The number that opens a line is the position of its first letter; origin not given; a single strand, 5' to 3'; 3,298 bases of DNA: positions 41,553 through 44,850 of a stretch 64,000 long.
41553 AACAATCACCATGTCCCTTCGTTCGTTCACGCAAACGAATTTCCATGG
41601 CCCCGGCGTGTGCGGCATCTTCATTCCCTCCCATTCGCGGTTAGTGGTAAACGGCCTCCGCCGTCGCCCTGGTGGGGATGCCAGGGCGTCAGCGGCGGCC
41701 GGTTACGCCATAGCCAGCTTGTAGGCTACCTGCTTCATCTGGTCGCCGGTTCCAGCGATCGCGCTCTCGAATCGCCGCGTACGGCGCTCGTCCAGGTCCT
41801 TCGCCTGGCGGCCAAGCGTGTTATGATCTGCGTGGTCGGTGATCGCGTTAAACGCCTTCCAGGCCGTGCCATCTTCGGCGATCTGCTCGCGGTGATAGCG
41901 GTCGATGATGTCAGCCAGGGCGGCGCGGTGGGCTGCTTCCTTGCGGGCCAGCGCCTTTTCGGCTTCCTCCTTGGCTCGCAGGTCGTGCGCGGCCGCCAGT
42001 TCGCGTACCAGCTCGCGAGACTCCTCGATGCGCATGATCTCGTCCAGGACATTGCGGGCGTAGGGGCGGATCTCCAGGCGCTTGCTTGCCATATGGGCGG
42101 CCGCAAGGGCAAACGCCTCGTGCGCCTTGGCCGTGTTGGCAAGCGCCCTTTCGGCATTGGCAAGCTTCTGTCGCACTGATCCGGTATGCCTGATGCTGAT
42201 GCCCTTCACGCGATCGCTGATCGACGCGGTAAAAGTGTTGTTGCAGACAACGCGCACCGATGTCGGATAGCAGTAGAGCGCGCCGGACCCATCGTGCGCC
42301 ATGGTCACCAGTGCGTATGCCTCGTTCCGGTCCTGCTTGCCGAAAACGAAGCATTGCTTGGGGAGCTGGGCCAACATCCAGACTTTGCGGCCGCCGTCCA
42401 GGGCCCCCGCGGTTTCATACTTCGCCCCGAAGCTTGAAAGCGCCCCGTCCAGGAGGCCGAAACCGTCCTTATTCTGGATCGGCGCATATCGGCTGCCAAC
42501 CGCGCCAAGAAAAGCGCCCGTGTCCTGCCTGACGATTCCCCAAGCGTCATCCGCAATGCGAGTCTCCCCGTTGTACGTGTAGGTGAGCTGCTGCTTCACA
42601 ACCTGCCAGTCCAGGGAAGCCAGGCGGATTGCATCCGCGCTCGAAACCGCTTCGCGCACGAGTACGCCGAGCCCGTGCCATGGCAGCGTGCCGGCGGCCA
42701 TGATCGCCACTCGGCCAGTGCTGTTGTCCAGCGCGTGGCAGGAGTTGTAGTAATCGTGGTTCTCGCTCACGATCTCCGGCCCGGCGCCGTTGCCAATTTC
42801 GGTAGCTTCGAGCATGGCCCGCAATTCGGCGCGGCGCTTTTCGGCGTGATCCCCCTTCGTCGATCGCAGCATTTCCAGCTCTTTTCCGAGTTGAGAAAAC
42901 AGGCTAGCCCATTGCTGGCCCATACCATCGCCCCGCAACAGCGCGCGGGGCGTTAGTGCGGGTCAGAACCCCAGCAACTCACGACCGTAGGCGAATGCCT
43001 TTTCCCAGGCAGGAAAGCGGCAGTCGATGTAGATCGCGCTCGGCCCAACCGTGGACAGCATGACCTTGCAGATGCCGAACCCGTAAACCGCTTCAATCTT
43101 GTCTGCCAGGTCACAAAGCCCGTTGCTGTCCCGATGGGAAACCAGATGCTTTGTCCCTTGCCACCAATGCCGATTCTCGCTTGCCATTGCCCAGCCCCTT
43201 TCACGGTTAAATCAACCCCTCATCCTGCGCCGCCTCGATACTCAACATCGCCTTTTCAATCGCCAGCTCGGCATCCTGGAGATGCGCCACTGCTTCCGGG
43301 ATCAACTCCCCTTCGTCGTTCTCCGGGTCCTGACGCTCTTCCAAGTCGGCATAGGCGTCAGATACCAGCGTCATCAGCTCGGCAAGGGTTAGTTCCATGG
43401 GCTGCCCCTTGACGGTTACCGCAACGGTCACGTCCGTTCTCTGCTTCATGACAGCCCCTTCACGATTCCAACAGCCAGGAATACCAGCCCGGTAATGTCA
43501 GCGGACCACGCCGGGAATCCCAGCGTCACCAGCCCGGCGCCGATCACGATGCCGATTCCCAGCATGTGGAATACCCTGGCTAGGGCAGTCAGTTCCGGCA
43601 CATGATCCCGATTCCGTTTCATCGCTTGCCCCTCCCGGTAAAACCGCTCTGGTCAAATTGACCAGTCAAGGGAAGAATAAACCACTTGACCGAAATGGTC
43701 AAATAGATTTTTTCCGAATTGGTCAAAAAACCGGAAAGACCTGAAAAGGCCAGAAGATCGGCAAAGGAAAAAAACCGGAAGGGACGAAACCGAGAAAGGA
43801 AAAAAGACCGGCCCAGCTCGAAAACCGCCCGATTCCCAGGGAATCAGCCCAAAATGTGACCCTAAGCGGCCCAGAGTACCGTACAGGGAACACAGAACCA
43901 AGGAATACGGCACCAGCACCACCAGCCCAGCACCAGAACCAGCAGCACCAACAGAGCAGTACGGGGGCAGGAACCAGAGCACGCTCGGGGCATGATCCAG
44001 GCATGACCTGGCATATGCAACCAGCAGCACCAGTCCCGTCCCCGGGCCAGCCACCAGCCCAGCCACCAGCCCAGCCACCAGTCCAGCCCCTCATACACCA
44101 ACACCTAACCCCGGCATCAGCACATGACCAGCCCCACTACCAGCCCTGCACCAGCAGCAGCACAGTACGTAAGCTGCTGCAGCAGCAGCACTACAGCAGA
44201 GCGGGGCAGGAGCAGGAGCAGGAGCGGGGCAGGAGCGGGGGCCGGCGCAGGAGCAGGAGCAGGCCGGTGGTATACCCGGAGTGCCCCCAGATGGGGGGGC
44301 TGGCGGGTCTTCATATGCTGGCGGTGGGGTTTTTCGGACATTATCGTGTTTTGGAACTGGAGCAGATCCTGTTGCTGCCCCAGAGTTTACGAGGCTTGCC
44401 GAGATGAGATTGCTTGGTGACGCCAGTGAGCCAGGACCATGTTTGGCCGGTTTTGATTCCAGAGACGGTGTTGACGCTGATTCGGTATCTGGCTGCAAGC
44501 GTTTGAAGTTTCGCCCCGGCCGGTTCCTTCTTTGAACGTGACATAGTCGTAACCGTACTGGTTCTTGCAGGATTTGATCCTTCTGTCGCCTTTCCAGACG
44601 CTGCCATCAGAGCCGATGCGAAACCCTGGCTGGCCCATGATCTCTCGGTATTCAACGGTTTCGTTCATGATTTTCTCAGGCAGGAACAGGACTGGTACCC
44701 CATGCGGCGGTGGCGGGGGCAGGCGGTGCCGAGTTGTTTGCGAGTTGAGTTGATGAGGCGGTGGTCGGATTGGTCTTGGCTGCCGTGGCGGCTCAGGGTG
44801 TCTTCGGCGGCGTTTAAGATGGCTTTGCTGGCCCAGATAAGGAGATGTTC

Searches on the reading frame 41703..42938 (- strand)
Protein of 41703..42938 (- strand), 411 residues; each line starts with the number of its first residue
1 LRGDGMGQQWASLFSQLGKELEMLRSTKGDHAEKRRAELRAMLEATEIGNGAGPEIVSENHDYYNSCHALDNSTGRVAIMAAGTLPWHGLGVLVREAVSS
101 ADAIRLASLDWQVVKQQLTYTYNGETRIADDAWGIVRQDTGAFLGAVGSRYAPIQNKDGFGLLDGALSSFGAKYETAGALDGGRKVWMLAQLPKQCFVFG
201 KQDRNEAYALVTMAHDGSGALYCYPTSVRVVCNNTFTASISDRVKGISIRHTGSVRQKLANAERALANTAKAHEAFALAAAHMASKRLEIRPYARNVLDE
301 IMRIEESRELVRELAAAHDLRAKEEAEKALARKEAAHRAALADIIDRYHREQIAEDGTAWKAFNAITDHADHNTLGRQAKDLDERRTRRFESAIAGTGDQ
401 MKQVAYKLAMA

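Call 9: search_protein_families(library=pfam, max_evalue=0.01, proteins=[window:41703-42938:-])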
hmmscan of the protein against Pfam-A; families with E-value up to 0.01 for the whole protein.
window:41703-42938:- (411 aa): 1 family
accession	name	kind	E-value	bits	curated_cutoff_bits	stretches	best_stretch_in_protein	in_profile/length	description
PF06067.16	DUF932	-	1.9e-42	146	23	1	144-388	2-224/227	Domain of unknown function (DUF932)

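Call 10: search_protein_families(library=phrogs, max_evalue=0.01, proteins=[window:41703-42938:-])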
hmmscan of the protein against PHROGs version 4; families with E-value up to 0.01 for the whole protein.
window:41703-42938:- (411 aa): 2 families
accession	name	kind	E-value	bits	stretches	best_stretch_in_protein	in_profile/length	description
phrog_1221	-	unknown function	4.2e-61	208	1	67-410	17-345/355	-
phrog_1362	-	unknown function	0.0018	18.5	1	217-384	227-377/391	-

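Call 25: find_related_loci(query=window:41703-42938:-, collection=viral_contigs, flank=10000)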
Query window:41703-42938:- (411 aa) in viral_contigs; peptide patterns used: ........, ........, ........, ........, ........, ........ (x = any residue, [..] = any of these).
12 stretches matched a pattern; 10 encode a relative of the query (tblastn E <= 1e-3); 10 distinct loci.
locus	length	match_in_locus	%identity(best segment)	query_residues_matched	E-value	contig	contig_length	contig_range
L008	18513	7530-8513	33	65-411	4e-51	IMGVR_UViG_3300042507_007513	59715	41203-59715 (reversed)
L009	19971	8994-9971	33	67-411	4e-50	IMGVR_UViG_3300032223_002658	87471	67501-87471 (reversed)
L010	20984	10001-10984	33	65-411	4e-51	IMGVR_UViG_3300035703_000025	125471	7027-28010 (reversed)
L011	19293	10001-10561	36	87-274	7e-32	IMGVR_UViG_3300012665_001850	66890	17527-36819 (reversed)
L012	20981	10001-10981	32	84-410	3e-30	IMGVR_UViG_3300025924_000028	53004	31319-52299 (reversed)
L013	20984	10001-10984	32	65-411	3e-51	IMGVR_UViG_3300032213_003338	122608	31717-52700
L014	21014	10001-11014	27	68-411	6e-22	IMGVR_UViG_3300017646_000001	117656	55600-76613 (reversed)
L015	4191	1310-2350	27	85-410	5e-15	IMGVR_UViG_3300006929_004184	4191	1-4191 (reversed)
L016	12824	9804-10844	27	85-410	6e-15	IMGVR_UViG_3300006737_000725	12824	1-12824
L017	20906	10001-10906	26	84-381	2e-12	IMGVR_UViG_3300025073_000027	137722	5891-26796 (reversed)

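Call 34: find_homologous_proteins(query=window:41703-42923:-, max_evalue=1e-20)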
Query window:41703-42923:- (406 aa): 2844 proteins with E <= 1e-20 among 8000 candidates; the best 120 are listed.
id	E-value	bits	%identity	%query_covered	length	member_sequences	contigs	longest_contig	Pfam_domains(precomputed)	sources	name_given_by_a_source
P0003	1.9e-265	898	100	100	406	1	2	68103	PF06067.17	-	-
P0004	5.8e-184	630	76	92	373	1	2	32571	PF06067.17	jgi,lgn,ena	-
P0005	2.6e-127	443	61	84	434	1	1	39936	PF06067.17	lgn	-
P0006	2.8e-109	384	54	84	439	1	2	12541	PF06067.17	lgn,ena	-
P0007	9.9e-100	352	51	84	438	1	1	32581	PF06067.17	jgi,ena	-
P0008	1.5e-98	349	52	84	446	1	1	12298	PF06067.17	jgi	-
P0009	3.5e-98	347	50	84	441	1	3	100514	PF06067.17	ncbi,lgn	-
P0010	3.9e-98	347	51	84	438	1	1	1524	PF06067.17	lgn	-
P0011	1.9e-97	345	50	84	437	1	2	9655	PF06067.17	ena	-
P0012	2.3e-97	345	51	84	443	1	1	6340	PF06067.17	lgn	-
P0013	3.4e-97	344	50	84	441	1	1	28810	PF06067.17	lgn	-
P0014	3.9e-97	344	49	84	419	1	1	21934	PF06067.17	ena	-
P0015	4.7e-97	344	52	84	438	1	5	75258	PF06067.17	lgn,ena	-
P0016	1.3e-96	342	50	84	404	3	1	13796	PF06067.17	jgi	jgi:phage/plasmid-like protein (TIGR03299 family)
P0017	3.1e-96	341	50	84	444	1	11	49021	PF06067.17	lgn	-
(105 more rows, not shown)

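Call 35: find_encoding_contigs(protein=P0004, flank=10000, max_places=3)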
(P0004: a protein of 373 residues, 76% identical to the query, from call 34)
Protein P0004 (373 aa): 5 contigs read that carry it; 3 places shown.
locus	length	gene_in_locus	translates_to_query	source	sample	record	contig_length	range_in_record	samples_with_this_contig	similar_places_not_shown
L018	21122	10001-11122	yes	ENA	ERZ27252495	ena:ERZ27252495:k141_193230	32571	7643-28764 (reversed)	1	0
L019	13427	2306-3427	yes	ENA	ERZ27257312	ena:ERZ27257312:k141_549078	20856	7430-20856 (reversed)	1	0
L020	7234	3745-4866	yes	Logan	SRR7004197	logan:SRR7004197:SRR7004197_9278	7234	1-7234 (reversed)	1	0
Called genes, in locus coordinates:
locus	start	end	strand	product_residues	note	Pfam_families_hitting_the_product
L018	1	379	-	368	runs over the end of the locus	-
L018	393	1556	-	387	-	-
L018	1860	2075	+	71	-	-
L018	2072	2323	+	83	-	-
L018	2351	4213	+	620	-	-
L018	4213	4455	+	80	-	-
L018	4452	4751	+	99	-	-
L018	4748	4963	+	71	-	-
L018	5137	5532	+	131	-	-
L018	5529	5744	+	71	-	-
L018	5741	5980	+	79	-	-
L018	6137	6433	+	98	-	-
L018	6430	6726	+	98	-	-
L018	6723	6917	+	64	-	-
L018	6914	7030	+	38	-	-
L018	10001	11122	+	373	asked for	PF06067:DUF932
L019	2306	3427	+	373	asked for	PF06067:DUF932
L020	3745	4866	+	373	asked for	PF06067:DUF932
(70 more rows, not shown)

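Call 36: find_encoding_contigs(protein=P0005, flank=10000, max_places=3)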
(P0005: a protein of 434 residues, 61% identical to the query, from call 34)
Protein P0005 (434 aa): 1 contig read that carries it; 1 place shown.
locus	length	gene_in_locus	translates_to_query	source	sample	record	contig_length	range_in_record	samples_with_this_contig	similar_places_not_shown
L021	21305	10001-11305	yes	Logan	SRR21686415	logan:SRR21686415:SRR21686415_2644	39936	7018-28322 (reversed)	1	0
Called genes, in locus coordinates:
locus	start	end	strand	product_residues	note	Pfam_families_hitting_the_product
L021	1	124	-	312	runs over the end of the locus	-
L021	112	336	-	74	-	-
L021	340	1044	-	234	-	PF05050:Methyltransf_21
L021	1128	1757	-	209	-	-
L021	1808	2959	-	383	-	-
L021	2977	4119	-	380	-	-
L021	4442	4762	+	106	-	-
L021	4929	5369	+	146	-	-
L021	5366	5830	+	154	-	-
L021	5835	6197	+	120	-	-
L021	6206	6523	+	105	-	-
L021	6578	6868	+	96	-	-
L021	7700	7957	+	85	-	-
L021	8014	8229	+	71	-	-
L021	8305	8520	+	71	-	-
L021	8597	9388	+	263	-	-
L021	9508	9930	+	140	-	PF13392:HNH_3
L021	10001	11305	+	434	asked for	PF06067:DUF932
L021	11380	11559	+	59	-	-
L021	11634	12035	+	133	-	-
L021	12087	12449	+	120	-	PF00196:GerE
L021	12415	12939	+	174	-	-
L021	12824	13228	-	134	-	-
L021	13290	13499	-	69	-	PF13560:HTH_31, PF01381:HTH_3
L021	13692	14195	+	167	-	PF13392:HNH_3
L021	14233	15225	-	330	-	PF00589:Phage_integrase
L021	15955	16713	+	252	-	PF07505:DUF5131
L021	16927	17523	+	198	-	-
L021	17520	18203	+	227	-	-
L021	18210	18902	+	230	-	-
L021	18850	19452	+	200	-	PF13392:HNH_3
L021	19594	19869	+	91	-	-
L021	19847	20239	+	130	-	-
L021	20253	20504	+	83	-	-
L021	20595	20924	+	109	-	-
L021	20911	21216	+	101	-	-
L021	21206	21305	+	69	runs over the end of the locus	-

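Call 47: find_encoding_contigs(protein=P0007, flank=10000, max_places=2)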
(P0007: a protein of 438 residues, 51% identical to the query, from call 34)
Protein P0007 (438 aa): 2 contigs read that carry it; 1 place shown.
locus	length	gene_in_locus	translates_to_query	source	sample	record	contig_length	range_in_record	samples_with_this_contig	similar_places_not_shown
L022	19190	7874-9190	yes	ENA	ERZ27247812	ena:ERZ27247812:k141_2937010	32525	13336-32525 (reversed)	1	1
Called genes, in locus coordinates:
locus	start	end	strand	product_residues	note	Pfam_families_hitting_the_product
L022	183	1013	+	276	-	PF02272:DHHA1 (weak)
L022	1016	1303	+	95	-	-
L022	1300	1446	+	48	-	-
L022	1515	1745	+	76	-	-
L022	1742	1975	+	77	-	PF04957:RMF (weak)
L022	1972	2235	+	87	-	-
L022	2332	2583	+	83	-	-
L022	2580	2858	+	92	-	-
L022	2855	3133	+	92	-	-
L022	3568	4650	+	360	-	PF02371:Transposase_20 (weak)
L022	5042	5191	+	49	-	-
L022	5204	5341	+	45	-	-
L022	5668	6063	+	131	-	-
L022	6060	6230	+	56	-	-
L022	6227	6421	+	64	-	-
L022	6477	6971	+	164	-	-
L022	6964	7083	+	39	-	-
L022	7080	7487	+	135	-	-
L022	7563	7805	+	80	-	-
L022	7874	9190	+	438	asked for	PF06067:DUF932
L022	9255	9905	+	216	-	-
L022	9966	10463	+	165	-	-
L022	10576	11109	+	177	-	-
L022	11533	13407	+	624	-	-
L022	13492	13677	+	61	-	-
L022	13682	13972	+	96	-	-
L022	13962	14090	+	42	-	-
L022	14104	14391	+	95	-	-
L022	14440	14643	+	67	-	-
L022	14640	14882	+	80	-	-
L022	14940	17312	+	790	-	PF06074:Portal_Mu, PF18823:InPase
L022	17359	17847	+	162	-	PF13619:KTSC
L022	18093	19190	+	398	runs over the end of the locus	-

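Call 48: find_encoding_contigs(protein=P0009, flank=10000, max_places=2)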
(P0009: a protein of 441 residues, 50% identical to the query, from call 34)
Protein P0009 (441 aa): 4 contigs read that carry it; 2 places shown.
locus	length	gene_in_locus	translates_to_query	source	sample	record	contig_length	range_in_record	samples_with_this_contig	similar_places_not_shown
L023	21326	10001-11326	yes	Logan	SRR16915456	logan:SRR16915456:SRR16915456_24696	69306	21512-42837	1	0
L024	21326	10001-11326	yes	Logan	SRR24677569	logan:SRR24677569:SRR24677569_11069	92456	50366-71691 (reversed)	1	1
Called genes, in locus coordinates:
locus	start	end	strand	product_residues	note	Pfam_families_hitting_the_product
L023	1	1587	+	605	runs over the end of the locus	PF00270:DEAD, PF04851:ResIII, PF18766:SWI2_SNF2, PF00271:Helicase_C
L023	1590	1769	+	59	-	-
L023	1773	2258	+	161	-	-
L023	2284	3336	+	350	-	-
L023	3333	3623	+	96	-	-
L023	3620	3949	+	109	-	-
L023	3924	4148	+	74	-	-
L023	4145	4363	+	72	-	-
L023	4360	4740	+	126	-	-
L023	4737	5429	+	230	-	-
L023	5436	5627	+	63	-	-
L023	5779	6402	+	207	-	-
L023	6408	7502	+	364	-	PF00712:DNA_pol3_beta (faint), PF02767:DNA_pol3_beta_2 (faint)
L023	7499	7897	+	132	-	-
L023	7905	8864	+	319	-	PF00145:DNA_methylase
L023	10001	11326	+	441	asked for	PF06067:DUF932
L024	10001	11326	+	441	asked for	PF06067:DUF932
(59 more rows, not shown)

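Call 49: find_encoding_contigs(protein=P0015, flank=10000, max_places=2)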
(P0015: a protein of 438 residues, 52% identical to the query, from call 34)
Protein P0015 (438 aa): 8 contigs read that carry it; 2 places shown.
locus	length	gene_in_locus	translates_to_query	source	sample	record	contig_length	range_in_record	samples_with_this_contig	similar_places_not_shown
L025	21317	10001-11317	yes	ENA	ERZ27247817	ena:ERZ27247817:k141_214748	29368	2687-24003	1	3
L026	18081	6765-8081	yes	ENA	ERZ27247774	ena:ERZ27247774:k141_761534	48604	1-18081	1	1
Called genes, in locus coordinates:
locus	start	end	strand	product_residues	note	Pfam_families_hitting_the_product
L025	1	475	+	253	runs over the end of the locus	PF08484:Methyltransf_14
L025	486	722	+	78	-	-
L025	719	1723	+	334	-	PF01370:Epimerase, PF04321:RmlD_sub_bind (weak), PF16363:GDP_Man_Dehyd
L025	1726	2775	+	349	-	-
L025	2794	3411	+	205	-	PF05050:Methyltransf_21 (weak)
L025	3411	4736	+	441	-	PF02353:CMAS (weak), PF13489:Methyltransf_23 (weak), PF08241:Methyltransf_11, PF08242:Methyltransf_12, PF13649:Methyltransf_25, PF13847:Methyltransf_31 (weak)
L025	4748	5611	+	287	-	PF07021:MetW (weak), PF13489:Methyltransf_23, PF08241:Methyltransf_11, PF08242:Methyltransf_12 (weak), PF13649:Methyltransf_25, PF13847:Methyltransf_31 (weak), PF00583:Acetyltransf_1, PF13508:Acetyltransf_7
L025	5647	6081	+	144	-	-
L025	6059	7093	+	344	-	PF00155:Aminotran_1_2, PF01041:DegT_DnrJ_EryC1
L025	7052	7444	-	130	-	-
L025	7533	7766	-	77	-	-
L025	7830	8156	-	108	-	-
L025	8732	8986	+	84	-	-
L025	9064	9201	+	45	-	-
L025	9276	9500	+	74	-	-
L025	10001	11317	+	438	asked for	PF06067:DUF932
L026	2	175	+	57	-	?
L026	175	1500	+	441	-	PF02353:CMAS (weak), PF13489:Methyltransf_23 (weak), PF08241:Methyltransf_11, PF08242:Methyltransf_12, PF13649:Methyltransf_25, PF13847:Methyltransf_31 (weak)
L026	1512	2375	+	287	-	PF07021:MetW (weak), PF13489:Methyltransf_23, PF08241:Methyltransf_11, PF08242:Methyltransf_12 (weak), PF13649:Methyltransf_25, PF13847:Methyltransf_31 (weak), PF00583:Acetyltransf_1, PF13508:Acetyltransf_7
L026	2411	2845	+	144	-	-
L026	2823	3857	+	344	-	PF00155:Aminotran_1_2, PF01041:DegT_DnrJ_EryC1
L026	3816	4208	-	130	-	-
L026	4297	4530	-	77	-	-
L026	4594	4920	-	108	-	-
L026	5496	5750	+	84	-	-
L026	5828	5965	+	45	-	-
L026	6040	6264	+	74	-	-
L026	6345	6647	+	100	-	-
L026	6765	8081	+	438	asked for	PF06067:DUF932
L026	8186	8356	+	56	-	-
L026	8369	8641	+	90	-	-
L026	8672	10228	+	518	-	-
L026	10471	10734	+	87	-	-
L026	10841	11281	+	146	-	-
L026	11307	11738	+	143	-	-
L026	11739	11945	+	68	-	-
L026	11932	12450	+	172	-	-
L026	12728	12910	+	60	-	PF02599:CsrA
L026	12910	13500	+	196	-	PF03167:UDG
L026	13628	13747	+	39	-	-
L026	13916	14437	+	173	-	-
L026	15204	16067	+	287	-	-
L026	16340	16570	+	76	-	-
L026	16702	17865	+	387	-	PF12705:PDDEXK_1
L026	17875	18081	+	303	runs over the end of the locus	PF13479:AAA_24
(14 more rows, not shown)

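Call 95: find_encoding_contigs(protein=P0006, flank=10000, max_places=2)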
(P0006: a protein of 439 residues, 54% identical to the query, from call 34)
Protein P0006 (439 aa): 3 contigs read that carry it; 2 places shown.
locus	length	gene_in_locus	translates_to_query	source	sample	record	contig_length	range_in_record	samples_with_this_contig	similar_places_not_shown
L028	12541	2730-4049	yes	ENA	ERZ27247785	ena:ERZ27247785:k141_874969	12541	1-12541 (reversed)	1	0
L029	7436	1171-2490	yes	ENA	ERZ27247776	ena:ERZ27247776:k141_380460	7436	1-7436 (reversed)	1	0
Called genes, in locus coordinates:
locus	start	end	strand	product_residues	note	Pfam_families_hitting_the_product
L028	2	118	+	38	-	?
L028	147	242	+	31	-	-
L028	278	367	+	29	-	-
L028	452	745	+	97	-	-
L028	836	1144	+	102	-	-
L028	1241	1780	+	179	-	-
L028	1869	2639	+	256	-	PF00004:AAA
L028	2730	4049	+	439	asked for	PF06067:DUF932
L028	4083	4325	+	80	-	-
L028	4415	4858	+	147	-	-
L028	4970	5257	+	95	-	PF27050:Phage_P22_Y8K6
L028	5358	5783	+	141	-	-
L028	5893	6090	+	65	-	-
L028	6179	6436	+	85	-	-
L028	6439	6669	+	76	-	-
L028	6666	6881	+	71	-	-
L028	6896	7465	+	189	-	-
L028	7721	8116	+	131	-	-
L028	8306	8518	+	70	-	-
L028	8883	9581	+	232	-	PF00239:Resolvase, PF07508:Recombinase (faint)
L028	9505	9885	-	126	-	-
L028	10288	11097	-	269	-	-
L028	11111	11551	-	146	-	-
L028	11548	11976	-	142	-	-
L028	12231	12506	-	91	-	-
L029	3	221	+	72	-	?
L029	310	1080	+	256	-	PF00004:AAA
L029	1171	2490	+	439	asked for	PF06067:DUF932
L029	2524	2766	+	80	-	-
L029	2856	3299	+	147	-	-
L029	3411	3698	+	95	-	PF27050:Phage_P22_Y8K6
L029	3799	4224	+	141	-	-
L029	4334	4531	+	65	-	-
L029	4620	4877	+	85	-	-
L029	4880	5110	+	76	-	-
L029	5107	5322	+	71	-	-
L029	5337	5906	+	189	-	-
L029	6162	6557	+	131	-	-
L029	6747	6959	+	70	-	-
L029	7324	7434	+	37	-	?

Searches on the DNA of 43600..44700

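Call 64: search_rna_families(source=window, start=43600, end=44700, threshold=evalue, max_evalue=1)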
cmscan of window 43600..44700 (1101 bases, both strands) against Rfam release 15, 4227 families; matches with E-value up to 1: 3.
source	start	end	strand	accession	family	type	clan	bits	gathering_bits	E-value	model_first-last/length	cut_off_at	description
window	43648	43714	+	RF00947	mir-929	Gene; miRNA;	-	17.9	56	0.85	1-74/74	no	mir-929 microRNA precursor family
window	44142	44192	-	RF00455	mir-15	Gene; miRNA;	CL00085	17.5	57.3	0.37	1-88/88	no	mir-15 microRNA precursor family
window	44004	44066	-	RF01946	KCNQ1OT1_1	Gene; lncRNA;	-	8.7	70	0.86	1-464/464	no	KCNQ1 overlapping transcript 1 conserved region 1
